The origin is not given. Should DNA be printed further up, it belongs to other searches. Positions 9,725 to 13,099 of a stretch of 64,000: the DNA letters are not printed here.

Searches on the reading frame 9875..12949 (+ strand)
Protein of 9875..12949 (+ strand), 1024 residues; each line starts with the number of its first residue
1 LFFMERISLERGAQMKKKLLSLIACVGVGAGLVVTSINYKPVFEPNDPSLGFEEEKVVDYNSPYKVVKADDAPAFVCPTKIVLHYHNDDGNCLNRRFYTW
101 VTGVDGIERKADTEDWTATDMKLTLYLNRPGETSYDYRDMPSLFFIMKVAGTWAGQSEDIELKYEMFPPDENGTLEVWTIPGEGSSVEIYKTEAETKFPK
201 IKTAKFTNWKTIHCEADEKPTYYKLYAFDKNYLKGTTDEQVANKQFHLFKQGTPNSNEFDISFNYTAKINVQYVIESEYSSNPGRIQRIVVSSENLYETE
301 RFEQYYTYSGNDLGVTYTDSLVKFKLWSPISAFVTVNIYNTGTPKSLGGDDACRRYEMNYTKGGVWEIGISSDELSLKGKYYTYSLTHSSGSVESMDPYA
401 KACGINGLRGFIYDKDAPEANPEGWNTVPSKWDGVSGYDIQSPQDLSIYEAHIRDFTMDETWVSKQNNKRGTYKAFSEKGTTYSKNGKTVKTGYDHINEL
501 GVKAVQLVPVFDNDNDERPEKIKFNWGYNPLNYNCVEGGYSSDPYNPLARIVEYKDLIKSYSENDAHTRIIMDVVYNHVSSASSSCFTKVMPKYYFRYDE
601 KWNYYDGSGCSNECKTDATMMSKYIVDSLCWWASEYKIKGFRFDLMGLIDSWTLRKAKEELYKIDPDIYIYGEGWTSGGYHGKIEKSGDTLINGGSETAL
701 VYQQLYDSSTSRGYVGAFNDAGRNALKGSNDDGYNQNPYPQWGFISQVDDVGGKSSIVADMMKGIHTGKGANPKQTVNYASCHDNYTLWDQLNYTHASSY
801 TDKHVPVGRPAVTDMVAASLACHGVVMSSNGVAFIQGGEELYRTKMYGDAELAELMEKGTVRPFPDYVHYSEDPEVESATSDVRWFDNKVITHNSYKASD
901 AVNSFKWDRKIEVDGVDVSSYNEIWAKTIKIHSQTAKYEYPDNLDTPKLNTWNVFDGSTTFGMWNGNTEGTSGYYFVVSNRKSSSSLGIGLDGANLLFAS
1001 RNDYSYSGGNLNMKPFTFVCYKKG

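Call 51: search_protein_families(library=pfam, proteins=[window:9875-12949:+], max_evalue=0.001)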
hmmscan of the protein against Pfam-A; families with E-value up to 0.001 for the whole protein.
window:9875-12949:+ (1024 aa): 1 family
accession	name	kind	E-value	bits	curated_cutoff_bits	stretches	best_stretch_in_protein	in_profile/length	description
PF02922.24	CBM_48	-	1.1e-06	29.3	22.4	1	313-400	2-83/83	Carbohydrate-binding module 48 (Isoamylase N-terminal domain)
